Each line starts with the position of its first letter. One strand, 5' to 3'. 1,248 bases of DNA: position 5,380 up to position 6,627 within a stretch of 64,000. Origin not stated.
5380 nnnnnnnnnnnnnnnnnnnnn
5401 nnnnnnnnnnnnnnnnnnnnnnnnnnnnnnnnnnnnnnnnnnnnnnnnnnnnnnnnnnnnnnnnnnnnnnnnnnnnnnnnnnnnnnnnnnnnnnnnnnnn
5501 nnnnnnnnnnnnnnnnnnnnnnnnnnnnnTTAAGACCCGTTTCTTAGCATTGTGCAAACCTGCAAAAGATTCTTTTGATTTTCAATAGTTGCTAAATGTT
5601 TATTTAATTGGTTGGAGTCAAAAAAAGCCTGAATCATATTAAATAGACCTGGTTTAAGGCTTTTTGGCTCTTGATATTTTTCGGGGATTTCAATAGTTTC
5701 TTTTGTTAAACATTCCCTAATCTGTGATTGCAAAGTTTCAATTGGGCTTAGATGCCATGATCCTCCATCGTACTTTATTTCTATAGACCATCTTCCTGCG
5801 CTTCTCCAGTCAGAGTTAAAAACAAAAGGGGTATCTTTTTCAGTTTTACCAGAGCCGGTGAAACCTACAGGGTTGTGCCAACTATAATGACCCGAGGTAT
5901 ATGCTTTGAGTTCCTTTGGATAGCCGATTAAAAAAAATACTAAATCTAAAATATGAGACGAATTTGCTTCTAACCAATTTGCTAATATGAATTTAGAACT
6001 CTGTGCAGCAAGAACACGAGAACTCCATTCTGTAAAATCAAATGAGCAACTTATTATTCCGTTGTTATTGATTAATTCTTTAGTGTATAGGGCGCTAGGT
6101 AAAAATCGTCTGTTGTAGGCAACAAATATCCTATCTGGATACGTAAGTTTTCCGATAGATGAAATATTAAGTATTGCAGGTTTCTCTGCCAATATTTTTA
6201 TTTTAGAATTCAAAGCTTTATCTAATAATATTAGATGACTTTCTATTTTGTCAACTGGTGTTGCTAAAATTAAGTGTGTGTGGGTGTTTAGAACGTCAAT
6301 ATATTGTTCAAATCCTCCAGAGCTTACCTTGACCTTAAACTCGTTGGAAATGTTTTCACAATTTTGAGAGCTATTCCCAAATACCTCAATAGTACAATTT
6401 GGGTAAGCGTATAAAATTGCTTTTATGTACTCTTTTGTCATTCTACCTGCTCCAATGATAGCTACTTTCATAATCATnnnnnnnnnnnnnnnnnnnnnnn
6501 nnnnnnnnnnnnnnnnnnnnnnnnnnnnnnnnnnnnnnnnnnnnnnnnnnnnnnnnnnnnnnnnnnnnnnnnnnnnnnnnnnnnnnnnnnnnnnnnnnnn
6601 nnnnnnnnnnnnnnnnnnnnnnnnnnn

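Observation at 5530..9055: Quartet of tandem oxidoreductases (three Gfo/Idh/MocA paralogs plus an SDR) embedded in the nonulosonic-acid operon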

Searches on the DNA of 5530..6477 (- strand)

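Call 62: search_dna_similar(query=L079:8969-10960:+, collection=ecoli_genomes, mode=distant, max_rows=10)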
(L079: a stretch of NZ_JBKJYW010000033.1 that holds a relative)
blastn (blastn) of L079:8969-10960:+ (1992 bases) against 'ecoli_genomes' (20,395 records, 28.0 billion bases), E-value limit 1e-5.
No match.

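Call 78: search_dna_similar(query=L079:4344-8298:+, collection=ecoli_genomes, mode=distant, max_rows=12)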
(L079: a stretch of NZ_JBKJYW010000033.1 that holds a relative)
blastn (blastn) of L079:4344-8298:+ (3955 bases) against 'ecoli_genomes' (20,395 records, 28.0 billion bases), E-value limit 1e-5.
Records with a match: 76; places in all: 76; records where one place covers at least 80% of the query: 0.
Genomes with a match: 76 of 5426; with a place that covers at least 80% of the query: 0. Places per genome that has any: lowest 1, median 1, highest 1. On chromosomes: 76 places; on plasmids: 0.
Best place of each record, by identity: 60-80% 76.
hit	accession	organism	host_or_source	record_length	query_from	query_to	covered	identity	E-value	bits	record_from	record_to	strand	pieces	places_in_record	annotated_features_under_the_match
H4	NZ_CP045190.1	Escherichia coli strain NT1F31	pig manure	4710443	16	3935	70%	65.9%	4e-133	653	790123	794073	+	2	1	neuC: UDP-N-acetylglucosamine 2-epimerase | neuB: N-acetylneuraminate synthase | nucleotidyltransferase family protein | acetyltransferase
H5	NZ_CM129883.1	Escherichia coli strain MB06233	seawater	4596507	28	3932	66%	65.2%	5e-56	568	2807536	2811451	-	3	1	neuC: UDP-N-acetylglucosamine 2-epimerase | neuB: N-acetylneuraminate synthase | nucleotidyltransferase family protein | acetyltransferase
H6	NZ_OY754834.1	Escherichia coli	-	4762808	22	3929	56%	67.1%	1e-77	638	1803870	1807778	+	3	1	neuC: UDP-N-acetylglucosamine 2-epimerase | neuB: N-acetylneuraminate synthase | nucleotidyltransferase family protein | acetyltransferase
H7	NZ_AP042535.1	Escherichia coli strain OkiPb01688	bovine feces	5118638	22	3929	56%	67.0%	1e-77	639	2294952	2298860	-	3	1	neuC: UDP-N-acetylglucosamine 2-epimerase | neuB: N-acetylneuraminate synthase | nucleotidyltransferase family protein | acetyltransferase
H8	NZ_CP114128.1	Escherichia coli strain PE164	pig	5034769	22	3929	56%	67.0%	1e-76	634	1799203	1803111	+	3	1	neuC: UDP-N-acetylglucosamine 2-epimerase | neuB: N-acetylneuraminate synthase | nucleotidyltransferase family protein | acetyltransferase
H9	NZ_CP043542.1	Escherichia coli strain F2_81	Sus scrofa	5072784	22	3929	56%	67.0%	1e-76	634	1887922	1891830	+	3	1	neuC: UDP-N-acetylglucosamine 2-epimerase | neuB: N-acetylneuraminate synthase | nucleotidyltransferase family protein | acetyltransferase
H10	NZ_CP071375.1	Escherichia coli strain E105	fish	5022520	22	3929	56%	67.0%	1e-76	634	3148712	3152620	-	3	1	neuC: UDP-N-acetylglucosamine 2-epimerase | neuB: N-acetylneuraminate synthase | nucleotidyltransferase family protein | acetyltransferase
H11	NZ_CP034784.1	Escherichia coli strain ECZP248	feces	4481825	22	3929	56%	67.0%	1e-77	634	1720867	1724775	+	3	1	neuC: UDP-N-acetylglucosamine 2-epimerase | neuB: N-acetylneuraminate synthase | nucleotidyltransferase family protein | acetyltransferase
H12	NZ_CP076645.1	Escherichia coli strain MSI001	Mus musculus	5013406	22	3929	56%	67.0%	1e-77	634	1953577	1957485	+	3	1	neuC: UDP-N-acetylglucosamine 2-epimerase | neuB: N-acetylneuraminate synthase | nucleotidyltransferase family protein | acetyltransferase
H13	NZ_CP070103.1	Escherichia coli strain FDAARGOS_1277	Homo sapiens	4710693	22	3929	56%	67.0%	1e-77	634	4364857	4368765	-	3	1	neuC: UDP-N-acetylglucosamine 2-epimerase | neuB: N-acetylneuraminate synthase | nucleotidyltransferase family protein | acetyltransferase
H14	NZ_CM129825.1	Escherichia coli strain CREC_5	Homo sapiens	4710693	22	3929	56%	67.0%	1e-77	634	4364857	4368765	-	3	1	neuC: UDP-N-acetylglucosamine 2-epimerase | neuB: N-acetylneuraminate synthase | nucleotidyltransferase family protein | acetyltransferase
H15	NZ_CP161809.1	Escherichia coli strain YF-1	manure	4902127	22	3929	56%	67.0%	5e-75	635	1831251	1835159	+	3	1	neuC: UDP-N-acetylglucosamine 2-epimerase | neuB: N-acetylneuraminate synthase | nucleotidyltransferase family protein | acetyltransferase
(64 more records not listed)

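Call 79: get_annotated_region(hit=H6, flank=8000)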
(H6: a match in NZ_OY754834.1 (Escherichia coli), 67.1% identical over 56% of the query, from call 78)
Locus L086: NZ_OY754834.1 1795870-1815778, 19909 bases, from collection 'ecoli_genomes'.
description: Escherichia coli isolate Reference chromosome GPT21-003_1, complete sequence
organism: Escherichia coli (NCBI taxid 562)
replicon: chromosome; assembly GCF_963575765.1
host: -; source: -; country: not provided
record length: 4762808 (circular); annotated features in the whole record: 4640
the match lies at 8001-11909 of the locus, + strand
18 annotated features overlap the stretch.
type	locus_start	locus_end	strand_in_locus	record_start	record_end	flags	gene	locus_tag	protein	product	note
CDS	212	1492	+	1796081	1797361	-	wcaK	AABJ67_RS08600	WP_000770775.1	colanic acid biosynthesis pyruvyl transferase WcaK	-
CDS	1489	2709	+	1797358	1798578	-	wcaL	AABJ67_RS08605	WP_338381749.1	colanic acid biosynthesis glycosyltransferase WcaL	-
CDS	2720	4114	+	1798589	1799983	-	wcaM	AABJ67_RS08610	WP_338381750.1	colanic acid biosynthesis protein WcaM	-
CDS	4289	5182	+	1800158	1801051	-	galF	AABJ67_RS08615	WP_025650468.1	UTP--glucose-1-phosphate uridylyltransferase GalF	-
CDS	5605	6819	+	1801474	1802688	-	-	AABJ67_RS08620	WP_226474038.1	UDP-N-acetylglucosamine 4,6-dehydratase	-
CDS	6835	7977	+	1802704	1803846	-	-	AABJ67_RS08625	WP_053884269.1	LegC family aminotransferase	-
CDS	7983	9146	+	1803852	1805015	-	neuC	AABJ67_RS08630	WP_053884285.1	UDP-N-acetylglucosamine 2-epimerase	-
CDS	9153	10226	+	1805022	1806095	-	neuB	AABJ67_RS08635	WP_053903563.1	N-acetylneuraminate synthase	-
CDS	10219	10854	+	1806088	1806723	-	-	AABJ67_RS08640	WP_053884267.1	acetyltransferase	-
CDS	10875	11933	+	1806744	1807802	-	-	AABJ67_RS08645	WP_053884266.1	nucleotidyltransferase family protein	-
CDS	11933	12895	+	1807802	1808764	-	-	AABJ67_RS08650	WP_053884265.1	Gfo/Idh/MocA family protein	-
CDS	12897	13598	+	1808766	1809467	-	-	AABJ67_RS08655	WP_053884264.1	cytidylyltransferase domain-containing protein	-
CDS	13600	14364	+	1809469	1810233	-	-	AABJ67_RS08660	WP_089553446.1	oxidoreductase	-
CDS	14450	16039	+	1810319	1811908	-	-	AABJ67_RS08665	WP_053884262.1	hypothetical protein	-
CDS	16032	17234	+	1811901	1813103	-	wzx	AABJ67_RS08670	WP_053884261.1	O108 family O-antigen flippase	-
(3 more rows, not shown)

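Call 80: get_annotated_region(hit=H4, flank=8000)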
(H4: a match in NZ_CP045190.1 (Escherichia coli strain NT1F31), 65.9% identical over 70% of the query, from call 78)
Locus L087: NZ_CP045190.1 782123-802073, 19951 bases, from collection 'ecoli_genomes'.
description: Escherichia coli strain NT1F31 chromosome, complete genome
organism: Escherichia coli strain NT1F31 (NCBI taxid 562)
replicon: chromosome; assembly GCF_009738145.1
host: -; source: pig manure; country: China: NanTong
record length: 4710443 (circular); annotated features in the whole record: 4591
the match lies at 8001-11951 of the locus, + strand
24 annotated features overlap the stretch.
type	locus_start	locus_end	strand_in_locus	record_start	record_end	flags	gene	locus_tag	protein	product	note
CDS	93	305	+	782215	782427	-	-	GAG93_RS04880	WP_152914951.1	helix-turn-helix transcriptional regulator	-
CDS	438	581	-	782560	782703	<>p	-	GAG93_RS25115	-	transcriptional regulator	catalyzes the formation of homocysteine and pyruvate from cystathionine; also acts a a negative regulator for the mal ...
CDS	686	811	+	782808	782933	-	-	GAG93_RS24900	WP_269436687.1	hypothetical protein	-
CDS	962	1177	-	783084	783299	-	-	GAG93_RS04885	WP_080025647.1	hypothetical protein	-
CDS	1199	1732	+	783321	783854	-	-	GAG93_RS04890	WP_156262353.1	hypothetical protein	-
CDS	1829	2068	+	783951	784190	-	-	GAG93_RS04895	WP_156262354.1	helix-turn-helix transcriptional regulator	-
CDS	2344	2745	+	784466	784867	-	-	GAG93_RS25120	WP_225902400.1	zinc-ribbon domain-containing protein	-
CDS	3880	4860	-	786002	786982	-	-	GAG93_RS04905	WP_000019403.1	IS5-like element IS5 family transposase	-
CDS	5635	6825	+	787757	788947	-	-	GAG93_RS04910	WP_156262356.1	UDP-N-acetylglucosamine 4,6-dehydratase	-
CDS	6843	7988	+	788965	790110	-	-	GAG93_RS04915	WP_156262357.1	LegC family aminotransferase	-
CDS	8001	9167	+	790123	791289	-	neuC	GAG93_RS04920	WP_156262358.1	UDP-N-acetylglucosamine 2-epimerase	-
CDS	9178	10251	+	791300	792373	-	neuB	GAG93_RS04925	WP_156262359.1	N-acetylneuraminate synthase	-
CDS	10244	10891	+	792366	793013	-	-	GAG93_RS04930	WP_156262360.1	acetyltransferase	-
CDS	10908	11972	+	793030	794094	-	-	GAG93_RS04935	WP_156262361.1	nucleotidyltransferase family protein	-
CDS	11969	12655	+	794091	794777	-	-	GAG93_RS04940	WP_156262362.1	acylneuraminate cytidylyltransferase family protein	-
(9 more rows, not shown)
